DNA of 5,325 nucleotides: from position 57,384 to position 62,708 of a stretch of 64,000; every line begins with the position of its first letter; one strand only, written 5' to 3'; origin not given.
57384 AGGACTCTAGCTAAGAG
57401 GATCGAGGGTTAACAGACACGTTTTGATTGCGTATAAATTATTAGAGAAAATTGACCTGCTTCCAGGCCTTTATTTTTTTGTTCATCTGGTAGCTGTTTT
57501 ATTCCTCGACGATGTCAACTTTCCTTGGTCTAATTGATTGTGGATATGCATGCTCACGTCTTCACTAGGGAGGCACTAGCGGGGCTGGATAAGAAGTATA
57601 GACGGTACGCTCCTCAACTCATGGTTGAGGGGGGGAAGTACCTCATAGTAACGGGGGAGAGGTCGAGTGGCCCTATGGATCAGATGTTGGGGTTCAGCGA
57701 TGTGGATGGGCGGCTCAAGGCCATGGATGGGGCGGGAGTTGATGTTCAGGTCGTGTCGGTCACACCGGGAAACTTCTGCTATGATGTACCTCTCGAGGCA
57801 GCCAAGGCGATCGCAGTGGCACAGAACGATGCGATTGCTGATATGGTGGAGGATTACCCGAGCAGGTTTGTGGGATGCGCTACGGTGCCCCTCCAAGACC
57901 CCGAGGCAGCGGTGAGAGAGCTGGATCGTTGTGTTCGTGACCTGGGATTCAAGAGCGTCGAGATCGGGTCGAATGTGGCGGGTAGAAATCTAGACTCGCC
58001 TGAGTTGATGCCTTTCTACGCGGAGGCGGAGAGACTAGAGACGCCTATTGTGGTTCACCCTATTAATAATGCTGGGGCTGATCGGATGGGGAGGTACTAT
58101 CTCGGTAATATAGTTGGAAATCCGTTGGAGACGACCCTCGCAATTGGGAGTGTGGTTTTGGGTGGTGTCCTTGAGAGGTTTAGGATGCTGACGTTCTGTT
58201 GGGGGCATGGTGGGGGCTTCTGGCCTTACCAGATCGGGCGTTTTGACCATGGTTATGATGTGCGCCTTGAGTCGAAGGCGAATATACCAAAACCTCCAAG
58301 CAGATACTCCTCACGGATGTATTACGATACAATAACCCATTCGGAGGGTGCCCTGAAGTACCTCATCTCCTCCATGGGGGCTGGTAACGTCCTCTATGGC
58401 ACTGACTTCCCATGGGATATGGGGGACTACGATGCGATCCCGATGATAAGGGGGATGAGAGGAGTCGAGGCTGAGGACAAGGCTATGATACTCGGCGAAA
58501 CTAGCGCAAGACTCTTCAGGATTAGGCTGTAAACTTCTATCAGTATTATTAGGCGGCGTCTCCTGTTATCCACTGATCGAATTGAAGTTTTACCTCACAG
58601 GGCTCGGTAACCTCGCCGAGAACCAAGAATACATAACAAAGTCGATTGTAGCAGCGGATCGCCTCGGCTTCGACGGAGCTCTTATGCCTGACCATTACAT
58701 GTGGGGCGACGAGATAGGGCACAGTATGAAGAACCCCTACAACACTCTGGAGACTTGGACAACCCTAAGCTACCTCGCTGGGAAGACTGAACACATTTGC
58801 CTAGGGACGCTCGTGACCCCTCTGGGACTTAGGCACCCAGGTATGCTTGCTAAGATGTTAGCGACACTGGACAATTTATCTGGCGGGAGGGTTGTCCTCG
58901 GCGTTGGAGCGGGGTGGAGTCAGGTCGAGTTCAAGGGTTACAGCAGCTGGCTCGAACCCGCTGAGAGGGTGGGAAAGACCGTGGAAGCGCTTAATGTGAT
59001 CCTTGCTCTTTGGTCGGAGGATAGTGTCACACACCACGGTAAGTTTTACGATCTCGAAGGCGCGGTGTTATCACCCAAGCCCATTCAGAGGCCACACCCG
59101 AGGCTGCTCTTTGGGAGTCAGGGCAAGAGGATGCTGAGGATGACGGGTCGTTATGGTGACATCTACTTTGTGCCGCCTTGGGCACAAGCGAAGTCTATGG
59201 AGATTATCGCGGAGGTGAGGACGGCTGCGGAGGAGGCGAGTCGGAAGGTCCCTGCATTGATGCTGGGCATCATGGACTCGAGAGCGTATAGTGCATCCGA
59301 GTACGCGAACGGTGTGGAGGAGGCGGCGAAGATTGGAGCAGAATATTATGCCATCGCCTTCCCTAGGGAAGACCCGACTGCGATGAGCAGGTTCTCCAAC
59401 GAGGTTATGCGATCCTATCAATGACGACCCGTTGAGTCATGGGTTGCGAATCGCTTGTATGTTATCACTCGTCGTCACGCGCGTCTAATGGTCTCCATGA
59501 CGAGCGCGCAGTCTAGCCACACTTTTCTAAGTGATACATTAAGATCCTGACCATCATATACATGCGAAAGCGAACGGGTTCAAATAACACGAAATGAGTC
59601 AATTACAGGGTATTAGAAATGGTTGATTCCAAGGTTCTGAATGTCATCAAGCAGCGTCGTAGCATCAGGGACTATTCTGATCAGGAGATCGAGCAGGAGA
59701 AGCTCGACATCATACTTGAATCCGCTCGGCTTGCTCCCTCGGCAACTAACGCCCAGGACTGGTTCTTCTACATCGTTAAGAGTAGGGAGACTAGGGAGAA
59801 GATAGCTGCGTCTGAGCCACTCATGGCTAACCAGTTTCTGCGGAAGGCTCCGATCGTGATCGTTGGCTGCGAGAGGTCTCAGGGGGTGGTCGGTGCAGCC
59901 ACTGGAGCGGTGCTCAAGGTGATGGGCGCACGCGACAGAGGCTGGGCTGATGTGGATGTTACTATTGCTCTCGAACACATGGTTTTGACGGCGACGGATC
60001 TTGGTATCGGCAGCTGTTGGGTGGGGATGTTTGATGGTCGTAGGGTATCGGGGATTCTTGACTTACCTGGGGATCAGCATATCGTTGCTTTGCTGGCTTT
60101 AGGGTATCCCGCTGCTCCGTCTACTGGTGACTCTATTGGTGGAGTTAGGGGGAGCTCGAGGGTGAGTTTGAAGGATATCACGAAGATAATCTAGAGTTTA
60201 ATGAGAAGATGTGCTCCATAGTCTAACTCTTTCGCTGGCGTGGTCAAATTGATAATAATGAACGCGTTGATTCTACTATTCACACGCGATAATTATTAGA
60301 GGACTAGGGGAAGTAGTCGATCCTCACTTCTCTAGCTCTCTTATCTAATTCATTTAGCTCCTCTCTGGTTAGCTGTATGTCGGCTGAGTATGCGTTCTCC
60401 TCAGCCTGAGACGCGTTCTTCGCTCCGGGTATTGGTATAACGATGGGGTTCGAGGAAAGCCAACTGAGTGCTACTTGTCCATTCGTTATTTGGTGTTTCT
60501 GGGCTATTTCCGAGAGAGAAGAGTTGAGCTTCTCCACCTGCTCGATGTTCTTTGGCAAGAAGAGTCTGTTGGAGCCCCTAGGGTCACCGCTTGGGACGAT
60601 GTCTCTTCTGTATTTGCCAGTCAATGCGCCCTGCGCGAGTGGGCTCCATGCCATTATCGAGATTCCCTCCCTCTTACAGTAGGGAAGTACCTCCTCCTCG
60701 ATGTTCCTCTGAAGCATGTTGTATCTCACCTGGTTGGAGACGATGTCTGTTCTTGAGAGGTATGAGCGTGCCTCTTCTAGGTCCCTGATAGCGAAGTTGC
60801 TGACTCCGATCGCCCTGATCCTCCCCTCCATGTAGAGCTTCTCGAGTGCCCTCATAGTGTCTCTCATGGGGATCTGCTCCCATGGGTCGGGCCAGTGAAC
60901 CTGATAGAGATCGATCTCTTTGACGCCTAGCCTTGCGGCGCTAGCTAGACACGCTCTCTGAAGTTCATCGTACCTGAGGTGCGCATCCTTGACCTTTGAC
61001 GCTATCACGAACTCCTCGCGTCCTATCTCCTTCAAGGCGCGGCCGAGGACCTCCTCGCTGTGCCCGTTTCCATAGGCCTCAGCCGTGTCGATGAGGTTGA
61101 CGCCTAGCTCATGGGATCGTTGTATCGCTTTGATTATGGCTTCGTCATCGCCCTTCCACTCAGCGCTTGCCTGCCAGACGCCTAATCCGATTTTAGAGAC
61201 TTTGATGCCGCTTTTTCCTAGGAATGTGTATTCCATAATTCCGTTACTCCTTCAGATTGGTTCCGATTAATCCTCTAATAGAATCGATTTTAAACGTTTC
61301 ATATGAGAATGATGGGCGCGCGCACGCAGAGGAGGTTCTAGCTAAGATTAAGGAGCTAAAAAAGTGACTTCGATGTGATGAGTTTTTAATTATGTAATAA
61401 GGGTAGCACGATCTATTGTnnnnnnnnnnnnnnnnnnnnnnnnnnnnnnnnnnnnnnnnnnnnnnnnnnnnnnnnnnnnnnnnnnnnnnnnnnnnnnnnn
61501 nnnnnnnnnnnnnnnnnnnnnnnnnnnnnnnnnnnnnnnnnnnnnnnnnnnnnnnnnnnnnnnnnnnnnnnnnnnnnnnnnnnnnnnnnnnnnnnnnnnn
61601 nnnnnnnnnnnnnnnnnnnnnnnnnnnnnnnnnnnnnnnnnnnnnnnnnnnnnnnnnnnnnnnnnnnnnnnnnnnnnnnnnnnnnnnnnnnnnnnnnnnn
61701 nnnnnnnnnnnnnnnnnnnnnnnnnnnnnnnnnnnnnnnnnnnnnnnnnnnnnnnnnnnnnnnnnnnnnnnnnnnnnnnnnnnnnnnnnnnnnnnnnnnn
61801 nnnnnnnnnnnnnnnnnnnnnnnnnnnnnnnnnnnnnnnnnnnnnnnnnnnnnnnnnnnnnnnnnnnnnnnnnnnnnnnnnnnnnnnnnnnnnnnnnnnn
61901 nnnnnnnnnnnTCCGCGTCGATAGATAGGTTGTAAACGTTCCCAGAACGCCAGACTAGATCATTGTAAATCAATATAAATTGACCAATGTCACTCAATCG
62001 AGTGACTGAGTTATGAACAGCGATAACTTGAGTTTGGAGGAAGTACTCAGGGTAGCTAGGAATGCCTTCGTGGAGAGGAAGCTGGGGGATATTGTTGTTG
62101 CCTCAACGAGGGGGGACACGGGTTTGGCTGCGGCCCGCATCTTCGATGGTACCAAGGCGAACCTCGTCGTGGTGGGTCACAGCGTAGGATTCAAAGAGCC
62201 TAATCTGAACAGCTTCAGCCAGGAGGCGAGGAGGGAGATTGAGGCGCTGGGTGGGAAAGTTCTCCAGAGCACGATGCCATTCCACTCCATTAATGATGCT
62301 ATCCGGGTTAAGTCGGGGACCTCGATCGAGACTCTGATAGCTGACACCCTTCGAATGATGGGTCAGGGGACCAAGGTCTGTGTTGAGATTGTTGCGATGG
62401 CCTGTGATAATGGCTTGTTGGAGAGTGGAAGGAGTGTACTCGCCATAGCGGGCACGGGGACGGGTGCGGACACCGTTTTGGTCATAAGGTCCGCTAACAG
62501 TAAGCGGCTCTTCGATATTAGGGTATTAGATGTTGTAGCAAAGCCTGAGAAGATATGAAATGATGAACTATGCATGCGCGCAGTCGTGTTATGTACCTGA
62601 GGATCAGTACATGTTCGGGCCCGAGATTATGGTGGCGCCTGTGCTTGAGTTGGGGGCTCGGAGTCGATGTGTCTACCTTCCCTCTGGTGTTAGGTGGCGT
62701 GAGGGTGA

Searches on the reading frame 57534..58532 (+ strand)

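Call 83: search_protein_families(library=pfam, proteins=[window:57534-58532:+], max_evalue=0.00001)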
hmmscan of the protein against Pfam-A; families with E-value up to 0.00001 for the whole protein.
window:57534-58532:+ (332 aa): 1 family
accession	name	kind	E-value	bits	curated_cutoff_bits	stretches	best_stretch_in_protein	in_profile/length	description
PF04909.20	Amidohydro_2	-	1.7e-38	133.4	26.4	1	3-330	1-289/289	Amidohydrolase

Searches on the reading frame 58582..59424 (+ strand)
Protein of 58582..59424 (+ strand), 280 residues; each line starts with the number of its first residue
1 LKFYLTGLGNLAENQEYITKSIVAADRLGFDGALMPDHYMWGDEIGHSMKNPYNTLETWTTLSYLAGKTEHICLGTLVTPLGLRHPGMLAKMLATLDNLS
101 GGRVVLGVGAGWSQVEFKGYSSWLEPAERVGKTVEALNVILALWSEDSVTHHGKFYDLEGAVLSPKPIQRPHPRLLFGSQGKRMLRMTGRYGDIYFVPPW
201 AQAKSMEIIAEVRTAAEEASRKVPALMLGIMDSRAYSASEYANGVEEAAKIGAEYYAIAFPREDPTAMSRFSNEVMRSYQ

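Call 83: search_protein_families(library=pfam, proteins=[window:58582-59424:+], max_evalue=0.00001)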
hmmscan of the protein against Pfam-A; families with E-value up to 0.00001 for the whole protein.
window:58582-59424:+ (280 aa): 1 family
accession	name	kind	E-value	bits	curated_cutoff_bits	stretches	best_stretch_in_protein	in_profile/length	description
PF00296.26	Bac_luciferase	-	5.5e-57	193.9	27.9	1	14-230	21-224/314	Luciferase-like monooxygenase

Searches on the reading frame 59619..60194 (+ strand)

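Call 83: search_protein_families(library=pfam, proteins=[window:59619-60194:+], max_evalue=0.00001)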
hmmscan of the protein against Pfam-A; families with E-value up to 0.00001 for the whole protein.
window:59619-60194:+ (191 aa): 2 families
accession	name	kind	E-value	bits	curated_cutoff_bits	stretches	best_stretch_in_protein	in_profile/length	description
PF00881.29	Nitroreductase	-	1.6e-33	116.7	23.5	1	10-163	1-167/167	Nitroreductase family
PF14512.11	TM1586_NiRdase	-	1.5e-19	70.9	27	1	117-167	87-136/215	Putative TM nitroreductase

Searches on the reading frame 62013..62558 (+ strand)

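Call 83: search_protein_families(library=pfam, proteins=[window:62013-62558:+], max_evalue=0.00001)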
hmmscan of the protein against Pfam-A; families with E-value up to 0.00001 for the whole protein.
window:62013-62558:+ (181 aa): 1 family
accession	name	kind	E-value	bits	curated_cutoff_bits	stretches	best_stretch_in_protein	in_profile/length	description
PF02887.21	PK_C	-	5.2e-06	27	28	0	9-157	1-113/114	Pyruvate kinase, alpha/beta domain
